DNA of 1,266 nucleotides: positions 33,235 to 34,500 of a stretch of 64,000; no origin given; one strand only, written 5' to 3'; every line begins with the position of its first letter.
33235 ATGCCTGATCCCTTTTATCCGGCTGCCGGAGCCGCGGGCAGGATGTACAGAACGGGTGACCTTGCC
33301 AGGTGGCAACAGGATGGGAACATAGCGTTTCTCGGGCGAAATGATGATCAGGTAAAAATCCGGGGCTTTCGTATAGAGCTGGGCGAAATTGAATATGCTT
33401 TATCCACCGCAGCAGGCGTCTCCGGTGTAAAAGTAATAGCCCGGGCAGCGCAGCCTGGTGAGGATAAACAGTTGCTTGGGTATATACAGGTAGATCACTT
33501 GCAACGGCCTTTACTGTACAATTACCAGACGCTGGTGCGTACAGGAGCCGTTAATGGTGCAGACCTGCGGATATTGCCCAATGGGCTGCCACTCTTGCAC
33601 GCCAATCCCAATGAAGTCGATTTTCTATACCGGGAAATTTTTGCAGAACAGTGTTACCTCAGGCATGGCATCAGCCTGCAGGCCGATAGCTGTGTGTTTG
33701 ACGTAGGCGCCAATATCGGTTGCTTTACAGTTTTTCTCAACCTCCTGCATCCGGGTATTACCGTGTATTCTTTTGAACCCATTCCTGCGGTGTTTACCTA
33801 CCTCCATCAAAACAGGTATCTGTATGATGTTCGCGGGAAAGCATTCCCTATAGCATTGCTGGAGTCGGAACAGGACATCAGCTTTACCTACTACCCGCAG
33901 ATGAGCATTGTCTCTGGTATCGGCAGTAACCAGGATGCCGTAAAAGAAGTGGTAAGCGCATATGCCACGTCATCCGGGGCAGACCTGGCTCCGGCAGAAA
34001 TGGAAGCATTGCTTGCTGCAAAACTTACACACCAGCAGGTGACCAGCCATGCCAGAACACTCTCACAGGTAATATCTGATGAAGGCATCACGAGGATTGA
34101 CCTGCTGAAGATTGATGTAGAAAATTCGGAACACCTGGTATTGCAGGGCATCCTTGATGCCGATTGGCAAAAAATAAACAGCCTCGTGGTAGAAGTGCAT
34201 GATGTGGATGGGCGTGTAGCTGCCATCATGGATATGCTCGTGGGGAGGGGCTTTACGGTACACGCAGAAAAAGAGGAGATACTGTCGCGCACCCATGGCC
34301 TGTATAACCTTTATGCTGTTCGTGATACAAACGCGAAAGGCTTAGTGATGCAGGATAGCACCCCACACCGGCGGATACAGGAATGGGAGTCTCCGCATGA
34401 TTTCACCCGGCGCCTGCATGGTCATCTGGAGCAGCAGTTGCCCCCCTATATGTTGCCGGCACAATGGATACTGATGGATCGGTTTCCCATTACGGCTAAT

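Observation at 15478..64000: A FAAL-primed lipopeptide NRPS assembly line of at least 48.5 kb, with exporter and beta-hydroxylase, truncated at the window edge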

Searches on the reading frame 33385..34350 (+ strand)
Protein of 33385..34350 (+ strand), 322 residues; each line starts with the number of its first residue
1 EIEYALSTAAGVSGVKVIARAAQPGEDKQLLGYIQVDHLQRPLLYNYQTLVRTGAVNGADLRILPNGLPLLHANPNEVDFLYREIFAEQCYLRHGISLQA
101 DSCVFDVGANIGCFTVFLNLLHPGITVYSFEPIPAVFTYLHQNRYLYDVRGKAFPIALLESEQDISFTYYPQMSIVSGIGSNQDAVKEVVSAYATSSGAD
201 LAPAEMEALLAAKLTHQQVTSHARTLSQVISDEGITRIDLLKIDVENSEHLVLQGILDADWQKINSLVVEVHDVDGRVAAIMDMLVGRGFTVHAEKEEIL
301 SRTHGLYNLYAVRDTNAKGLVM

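Call 26: search_protein_families(library=pfam, proteins=[window:33385-34350:+], max_evalue=1)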
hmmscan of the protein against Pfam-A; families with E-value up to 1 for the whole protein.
seq(322 aa): 3 families
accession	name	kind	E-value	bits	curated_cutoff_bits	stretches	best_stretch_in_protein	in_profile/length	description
PF05050.19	Methyltransf_21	-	6e-16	59.5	22.7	1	106-290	1-171/173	Methyltransferase FkbM domain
PF13383.12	Methyltransf_22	-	0.033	14.2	22.4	1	235-282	173-217/252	Methyltransferase domain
PF02475.24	TRM5-TYW2_MTfase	-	0.058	13.8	28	1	101-156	37-92/164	TRM5/TYW2 methyltransferase domain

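Call 58: search_solved_structures(query=window:33385-34350:+, max_evalue=1)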
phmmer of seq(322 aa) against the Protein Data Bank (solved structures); distinct sequences matched with E-value up to 1: 3.
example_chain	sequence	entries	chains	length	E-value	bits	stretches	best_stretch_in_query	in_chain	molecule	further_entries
7ek1_A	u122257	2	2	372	0.38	13.4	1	90-214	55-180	Bestrophin-like protein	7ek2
7ek3_A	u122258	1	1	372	0.39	13.3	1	90-214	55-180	Bestrophin-like protein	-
8xhu_A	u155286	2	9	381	0.84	12.2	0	156-222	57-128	Bifunctional enzyme IspD/IspF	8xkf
